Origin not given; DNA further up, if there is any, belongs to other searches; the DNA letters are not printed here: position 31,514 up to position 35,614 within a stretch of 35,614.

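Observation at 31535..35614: A giant secreted, ~10% cysteine ORF that the ORF track does not show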

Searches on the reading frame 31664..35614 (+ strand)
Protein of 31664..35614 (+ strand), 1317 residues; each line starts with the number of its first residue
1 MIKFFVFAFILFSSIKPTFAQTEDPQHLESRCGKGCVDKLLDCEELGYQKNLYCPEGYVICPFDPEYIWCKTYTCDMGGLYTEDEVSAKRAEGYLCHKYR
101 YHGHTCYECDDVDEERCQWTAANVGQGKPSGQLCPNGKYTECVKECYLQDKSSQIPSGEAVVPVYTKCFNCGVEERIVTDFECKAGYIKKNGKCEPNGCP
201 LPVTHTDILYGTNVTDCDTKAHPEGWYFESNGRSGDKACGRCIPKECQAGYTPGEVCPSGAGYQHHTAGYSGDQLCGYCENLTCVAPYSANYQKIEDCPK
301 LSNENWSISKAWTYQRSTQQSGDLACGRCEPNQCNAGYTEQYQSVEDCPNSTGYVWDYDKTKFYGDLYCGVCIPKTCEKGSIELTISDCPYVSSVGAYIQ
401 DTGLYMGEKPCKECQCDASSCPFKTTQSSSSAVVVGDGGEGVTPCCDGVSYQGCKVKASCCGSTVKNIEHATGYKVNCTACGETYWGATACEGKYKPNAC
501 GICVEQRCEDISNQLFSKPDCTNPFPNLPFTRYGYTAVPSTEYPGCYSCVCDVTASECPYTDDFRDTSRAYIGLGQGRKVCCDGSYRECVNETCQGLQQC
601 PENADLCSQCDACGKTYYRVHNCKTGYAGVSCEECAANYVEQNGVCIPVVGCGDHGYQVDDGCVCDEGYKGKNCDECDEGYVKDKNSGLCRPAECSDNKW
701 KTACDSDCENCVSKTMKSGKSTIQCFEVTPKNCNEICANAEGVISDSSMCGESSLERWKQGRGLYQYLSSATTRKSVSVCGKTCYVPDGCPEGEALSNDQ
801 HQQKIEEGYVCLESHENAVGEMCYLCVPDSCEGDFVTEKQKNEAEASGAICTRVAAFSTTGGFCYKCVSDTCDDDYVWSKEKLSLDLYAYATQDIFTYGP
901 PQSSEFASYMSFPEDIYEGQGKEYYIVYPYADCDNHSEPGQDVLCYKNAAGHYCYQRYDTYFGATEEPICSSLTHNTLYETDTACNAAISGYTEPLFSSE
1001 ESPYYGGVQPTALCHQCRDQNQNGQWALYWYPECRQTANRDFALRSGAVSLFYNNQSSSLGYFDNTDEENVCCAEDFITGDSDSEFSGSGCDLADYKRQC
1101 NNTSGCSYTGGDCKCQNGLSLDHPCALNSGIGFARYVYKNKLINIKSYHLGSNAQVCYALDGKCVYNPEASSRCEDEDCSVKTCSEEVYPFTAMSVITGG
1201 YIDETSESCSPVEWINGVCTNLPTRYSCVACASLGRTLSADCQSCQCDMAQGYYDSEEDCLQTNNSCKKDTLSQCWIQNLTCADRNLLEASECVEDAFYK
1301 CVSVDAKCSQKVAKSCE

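Call 5: search_protein_families(library=pfam, proteins=[window:31664-35614:+], max_evalue=10)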
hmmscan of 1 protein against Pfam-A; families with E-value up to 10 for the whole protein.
window:31664-35614:+ (1317 aa): 1 family
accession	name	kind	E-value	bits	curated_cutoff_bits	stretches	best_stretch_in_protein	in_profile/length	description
PF23106.1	EGF_Teneurin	-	0.0022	18.5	24.3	1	651-676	4-29/30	Teneurin-like EGF domain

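Call 6: search_protein_families(library=ncbifam, proteins=[window:31664-35614:+], max_evalue=10)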
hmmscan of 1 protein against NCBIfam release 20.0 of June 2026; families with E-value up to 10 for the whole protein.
window:31664-35614:+ (1317 aa): 0 families

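Call 7: find_homologous_proteins(query=window:31664-35614:+, max_evalue=0.001)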
Query window:31664-35614:+ (1317 aa): 30 proteins with E <= 0.001 among 2512 candidates.
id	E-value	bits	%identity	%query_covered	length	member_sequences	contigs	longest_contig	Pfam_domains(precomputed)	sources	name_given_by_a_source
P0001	6.8e-191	655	49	39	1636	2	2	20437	-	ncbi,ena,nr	ncbi:MAG: hypothetical protein IJ870_00280 [Alphaproteobacteria bacterium]|nr:hypothetical protein [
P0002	1.5e-186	641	47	42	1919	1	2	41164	-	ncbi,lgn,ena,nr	ncbi:MAG TPA: hypothetical protein DIC64_03230 [Alphaproteobacteria bacterium]|nr:hypothetical prote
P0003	5.7e-184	632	44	47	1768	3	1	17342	-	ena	-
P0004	1.8e-151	525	42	42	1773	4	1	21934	-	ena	-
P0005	3.2e-142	494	42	49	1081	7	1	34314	-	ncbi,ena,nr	ncbi:MAG: hypothetical protein IKS23_02720 [Alphaproteobacteria bacterium]|nr:hypothetical protein [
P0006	1.1e-141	492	42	49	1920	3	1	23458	-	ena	-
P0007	1.2e-137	479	38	60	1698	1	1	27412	-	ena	-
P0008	9.8e-13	65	36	12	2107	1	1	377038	PF27417.1,PF03797.26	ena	-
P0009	2.5e-11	60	35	12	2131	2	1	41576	PF27417.1,PF03797.26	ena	-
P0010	3.3e-11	60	35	12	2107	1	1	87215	PF27417.1,PF03797.26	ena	-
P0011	3.3e-11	60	35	12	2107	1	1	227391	PF27417.1,PF03797.26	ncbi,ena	-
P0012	4.3e-11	59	35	12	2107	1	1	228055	PF27417.1,PF03797.26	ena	-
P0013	5.8e-11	59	37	12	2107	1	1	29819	PF03797.26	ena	-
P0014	1.3e-10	58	36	12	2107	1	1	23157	PF03797.26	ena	-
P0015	1.4e-10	58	36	12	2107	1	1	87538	PF27417.1,PF03797.26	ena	-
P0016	1.6e-10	58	36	12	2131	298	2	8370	PF27417.1,PF03797.26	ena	-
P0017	1.8e-10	57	37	12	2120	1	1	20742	PF27417.1,PF03797.26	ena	-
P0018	2.9e-10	57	37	12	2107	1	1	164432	PF27417.1,PF03797.26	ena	-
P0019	4.2e-10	56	36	12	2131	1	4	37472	PF03797.26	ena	-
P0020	5.9e-10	56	35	12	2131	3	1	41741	PF27417.1,PF03797.26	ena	-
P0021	6.8e-10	55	36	12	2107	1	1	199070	PF27417.1,PF03797.26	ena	-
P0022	8.6e-10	55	36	12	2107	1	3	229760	PF03797.26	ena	-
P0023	1.9e-9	54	35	17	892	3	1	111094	-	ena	-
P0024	1.9e-9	54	37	12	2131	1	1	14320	PF27417.1,PF03797.26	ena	-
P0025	6.3e-9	52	36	12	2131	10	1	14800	PF27417.1,PF03797.26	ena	-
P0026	6.0e-8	49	27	17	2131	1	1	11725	PF03797.26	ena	-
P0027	7.6e-5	39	26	17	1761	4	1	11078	PF27417.1,PF03797.26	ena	-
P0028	1.3e-4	38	26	17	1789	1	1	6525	PF27417.1,PF03797.26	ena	-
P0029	2.2e-4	37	30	12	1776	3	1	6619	PF27417.1,PF03797.26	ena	-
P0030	2.2e-4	37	26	17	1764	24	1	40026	PF27417.1,PF03797.26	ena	-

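Call 11: search_protein_families(library=pfam, proteins=[P0001, P0002, P0003, P0007, P0008], max_evalue=0.1)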
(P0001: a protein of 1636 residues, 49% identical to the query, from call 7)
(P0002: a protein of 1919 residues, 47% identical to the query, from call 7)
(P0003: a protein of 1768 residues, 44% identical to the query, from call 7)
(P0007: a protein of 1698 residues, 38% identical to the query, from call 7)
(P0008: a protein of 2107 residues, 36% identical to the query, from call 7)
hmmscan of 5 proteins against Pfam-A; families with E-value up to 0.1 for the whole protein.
P0001 (1636 aa): 0 families

P0002 (1919 aa): 2 families
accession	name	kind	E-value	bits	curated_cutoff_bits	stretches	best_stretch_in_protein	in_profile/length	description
PF00053.31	EGF_laminin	-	0.0029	18.2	21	1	855-895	3-49/49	Laminin EGF domain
PF12662.13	cEGF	-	0.056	13.7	26.6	1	483-498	5-20/24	Complement Clr-like EGF-like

P0003 (1768 aa): 2 families
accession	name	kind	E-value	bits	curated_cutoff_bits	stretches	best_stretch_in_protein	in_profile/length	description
PF21700.4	EGF_DL_JAG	-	0.0028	18.1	27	1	804-827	2-23/26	Delta-like/Jagged, EGF-like domain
PF12662.13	cEGF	-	0.053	13.8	26.6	1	473-488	5-20/24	Complement Clr-like EGF-like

P0007 (1698 aa): 1 family
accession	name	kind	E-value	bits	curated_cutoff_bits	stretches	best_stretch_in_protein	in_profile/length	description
PF12662.13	cEGF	-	0.059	13.7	26.6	1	487-502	5-20/24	Complement Clr-like EGF-like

P0008 (2107 aa): 2 families
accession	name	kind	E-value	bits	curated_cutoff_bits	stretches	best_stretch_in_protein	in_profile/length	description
PF03797.25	Autotransporter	-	3.4e-17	63.5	26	1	1851-2088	10-255/255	Autotransporter beta-domain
PF25783.1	BigA_beta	-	0.03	14.6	24.3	0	1709-1757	34-83/84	BigA beta sandwich domain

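Call 13: find_encoding_contigs(protein=P0002, flank=8000, max_places=3)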
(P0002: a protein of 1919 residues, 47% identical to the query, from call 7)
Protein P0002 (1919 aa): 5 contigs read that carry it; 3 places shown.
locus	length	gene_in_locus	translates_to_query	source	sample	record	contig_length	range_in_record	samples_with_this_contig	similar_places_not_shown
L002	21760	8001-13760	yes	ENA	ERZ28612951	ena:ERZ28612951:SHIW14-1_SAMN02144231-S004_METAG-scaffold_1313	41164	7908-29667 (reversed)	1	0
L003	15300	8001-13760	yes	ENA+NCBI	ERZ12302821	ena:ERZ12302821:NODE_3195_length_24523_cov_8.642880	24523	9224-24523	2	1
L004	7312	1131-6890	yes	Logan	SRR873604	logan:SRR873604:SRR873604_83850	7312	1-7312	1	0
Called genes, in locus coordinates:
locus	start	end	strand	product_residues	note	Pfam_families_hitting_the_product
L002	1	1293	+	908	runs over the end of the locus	PF07517:SecA_DEAD, PF00270:DEAD (weak), PF01043:SecA_PP_bind, PF21090:P-loop_SecA, PF07516:SecA_SW, PF02810:SEC-C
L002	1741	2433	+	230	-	PF13306:LRR_5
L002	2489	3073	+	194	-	PF09335:VTT_dom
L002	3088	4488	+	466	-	PF02554:CstA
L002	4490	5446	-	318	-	PF02618:YceG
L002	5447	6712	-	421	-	PF00109:ketoacyl-synt, PF02801:Ketoacyl-synt_C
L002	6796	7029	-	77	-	PF00550:PP-binding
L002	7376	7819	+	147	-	PF00359:PTS_EIIA_2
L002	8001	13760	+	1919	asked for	-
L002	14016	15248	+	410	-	-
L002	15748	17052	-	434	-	PF00437:T2SSE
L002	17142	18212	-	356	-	PF01171:ATP_bind_3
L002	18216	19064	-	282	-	PF16331:TolA_bind_tri (faint), PF07719:TPR_2 (faint), PF13525:YfiO (weak), PF13174:TPR_6 (weak)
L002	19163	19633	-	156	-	PF00691:OmpA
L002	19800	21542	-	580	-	PF03717:PBP_dimer, PF00905:Transpeptidase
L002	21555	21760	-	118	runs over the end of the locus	-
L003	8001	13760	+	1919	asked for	-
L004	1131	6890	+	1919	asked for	-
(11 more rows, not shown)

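Call 14: find_encoding_contigs(protein=P0007, flank=8000, max_places=3)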
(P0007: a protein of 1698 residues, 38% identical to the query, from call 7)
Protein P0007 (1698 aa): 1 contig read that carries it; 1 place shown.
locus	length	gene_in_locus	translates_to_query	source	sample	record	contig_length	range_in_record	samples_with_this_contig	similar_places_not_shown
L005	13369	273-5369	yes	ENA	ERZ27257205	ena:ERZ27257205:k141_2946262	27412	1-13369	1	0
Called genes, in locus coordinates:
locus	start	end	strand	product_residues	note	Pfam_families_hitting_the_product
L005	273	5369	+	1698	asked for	-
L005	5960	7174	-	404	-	PF00437:T2SSE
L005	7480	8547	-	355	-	PF01171:ATP_bind_3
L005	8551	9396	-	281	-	PF07719:TPR_2 (faint), PF13525:YfiO (weak), PF13432:TPR_16, PF13174:TPR_6 (weak)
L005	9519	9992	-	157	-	PF00691:OmpA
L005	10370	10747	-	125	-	PF01541:GIY-YIG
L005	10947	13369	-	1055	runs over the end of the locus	-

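Call 15: find_encoding_contigs(protein=P0001, flank=8000, max_places=3)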
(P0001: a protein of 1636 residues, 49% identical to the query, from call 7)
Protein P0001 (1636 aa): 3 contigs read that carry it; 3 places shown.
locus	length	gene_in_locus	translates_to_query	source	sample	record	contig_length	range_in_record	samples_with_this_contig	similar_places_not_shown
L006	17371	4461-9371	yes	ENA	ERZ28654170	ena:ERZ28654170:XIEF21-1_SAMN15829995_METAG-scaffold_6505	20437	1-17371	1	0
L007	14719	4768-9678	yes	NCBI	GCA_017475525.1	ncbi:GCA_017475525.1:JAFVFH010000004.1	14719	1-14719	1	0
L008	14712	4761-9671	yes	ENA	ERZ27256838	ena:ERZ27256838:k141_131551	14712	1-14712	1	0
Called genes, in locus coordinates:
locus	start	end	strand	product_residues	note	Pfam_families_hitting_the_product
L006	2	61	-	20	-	?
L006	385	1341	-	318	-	PF02618:YceG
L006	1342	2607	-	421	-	PF00109:ketoacyl-synt, PF02801:Ketoacyl-synt_C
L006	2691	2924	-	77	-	PF00550:PP-binding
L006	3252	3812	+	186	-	PF02482:Ribosomal_S30AE, PF16321:Ribosom_S30AE_C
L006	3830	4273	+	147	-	PF00359:PTS_EIIA_2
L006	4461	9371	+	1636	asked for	-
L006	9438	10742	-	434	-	PF00437:T2SSE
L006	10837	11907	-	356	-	PF01171:ATP_bind_3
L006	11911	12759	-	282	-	PF16331:TolA_bind_tri (faint), PF13174:TPR_6 (faint), PF07719:TPR_2 (faint), PF13525:YfiO (weak), PF13432:TPR_16 (weak)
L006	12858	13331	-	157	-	PF00691:OmpA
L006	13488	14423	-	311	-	PF13306:LRR_5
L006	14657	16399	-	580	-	PF03717:PBP_dimer, PF00905:Transpeptidase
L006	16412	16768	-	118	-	-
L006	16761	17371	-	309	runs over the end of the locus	PF01795:Methyltransf_5, PF01728:FtsJ (weak), PF13847:Methyltransf_31 (faint)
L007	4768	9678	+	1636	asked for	-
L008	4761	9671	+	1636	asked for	-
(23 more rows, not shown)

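Call 19: find_related_loci(query=A1, collection=genome_contigs, flank=6000)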
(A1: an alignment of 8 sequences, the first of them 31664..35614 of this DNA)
Query A1 (1317 aa) in genome_contigs; peptide patterns used: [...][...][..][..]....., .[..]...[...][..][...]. (x = any residue, [..] = any of these).
32 stretches matched a pattern; 5 encode a relative of the query (tblastn E <= 1e-3); 5 distinct loci.
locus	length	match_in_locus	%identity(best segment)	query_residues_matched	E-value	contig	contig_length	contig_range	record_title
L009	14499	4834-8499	49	32-1037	2e-153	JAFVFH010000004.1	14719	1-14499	MAG: Alphaproteobacteria bacterium isolate RGIG5118 Roe_deer_Rumen.Co__c46757, whole genome shotgun sequence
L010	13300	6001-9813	47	1-1071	8e-151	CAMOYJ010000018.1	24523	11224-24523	MAG: uncultured Alphaproteobacteria bacterium isolate SRR873604_bin.135_metaWRAP_v1.3_MAG genome assembly, contig: NODE_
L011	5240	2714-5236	46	1-674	9e-139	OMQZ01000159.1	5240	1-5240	uncultured Rhodospirillaceae bacterium isolate RUG803 genome assembly, contig: k87_37037375, whole genome shotgun sequen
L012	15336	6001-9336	45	1-842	1e-131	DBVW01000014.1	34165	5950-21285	MAG TPA_asm: Alphaproteobacteria bacterium UBA1254 UBA1254_contig_157046, whole genome shotgun sequence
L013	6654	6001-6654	48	1-228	8e-63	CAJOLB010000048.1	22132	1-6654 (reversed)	uncultured Alphaproteobacteria bacterium isolate Reindeer_2_mag_112 genome assembly, contig: scaffold_6248, whole genome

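Call 20: find_homologous_proteins(query=A1, max_evalue=0.001)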
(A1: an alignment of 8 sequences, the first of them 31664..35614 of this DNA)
Query A1 (8 sequences) (1317 aa, profile of the alignment): 28 proteins with E <= 0.001 among 3332 candidates.
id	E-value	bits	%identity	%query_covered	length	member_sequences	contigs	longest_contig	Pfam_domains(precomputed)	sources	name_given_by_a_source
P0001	0.0e+0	2410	49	39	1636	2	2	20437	-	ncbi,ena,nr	ncbi:MAG: hypothetical protein IJ870_00280 [Alphaproteobacteria bacterium]|nr:hypothetical protein [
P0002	0.0e+0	2390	47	42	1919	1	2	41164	-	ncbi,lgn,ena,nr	ncbi:MAG TPA: hypothetical protein DIC64_03230 [Alphaproteobacteria bacterium]|nr:hypothetical prote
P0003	0.0e+0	2339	44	47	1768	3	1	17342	-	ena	-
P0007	0.0e+0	2159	38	60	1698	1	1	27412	-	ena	-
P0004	0.0e+0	2149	42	42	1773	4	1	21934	-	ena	-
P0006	0.0e+0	2149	42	49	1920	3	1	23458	-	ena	-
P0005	0.0e+0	1808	42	49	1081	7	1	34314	-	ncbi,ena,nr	ncbi:MAG: hypothetical protein IKS23_02720 [Alphaproteobacteria bacterium]|nr:hypothetical protein [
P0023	4.6e-20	89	35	17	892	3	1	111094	-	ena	-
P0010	3.5e-11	60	35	12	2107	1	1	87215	PF27417.1,PF03797.26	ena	-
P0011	3.5e-11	60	35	12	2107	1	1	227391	PF27417.1,PF03797.26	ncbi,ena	-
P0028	1.0e-10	58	26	17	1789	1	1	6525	PF27417.1,PF03797.26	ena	-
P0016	2.3e-10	57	36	12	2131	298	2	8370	PF27417.1,PF03797.26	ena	-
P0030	8.7e-10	55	26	17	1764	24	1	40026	PF27417.1,PF03797.26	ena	-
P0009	3.0e-9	53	35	12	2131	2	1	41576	PF27417.1,PF03797.26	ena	-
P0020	3.1e-9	53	35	12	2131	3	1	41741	PF27417.1,PF03797.26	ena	-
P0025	3.2e-9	53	36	12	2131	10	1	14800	PF27417.1,PF03797.26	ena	-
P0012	8.4e-9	52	35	12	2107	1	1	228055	PF27417.1,PF03797.26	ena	-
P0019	2.1e-8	50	36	12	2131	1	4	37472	PF03797.26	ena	-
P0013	2.3e-8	50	37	12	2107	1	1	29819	PF03797.26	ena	-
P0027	2.3e-8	50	26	17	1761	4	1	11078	PF27417.1,PF03797.26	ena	-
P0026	2.8e-8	50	27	17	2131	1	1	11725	PF03797.26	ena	-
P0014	5.1e-8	49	36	12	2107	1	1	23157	PF03797.26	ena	-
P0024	2.9e-7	47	37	12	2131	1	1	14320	PF27417.1,PF03797.26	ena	-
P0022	3.1e-7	46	36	12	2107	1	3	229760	PF03797.26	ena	-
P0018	3.3e-7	46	37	12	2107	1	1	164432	PF27417.1,PF03797.26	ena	-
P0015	9.8e-6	42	36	12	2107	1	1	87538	PF27417.1,PF03797.26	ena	-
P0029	6.6e-5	39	30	12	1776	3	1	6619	PF27417.1,PF03797.26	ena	-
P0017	6.6e-4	35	37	12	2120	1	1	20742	PF27417.1,PF03797.26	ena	-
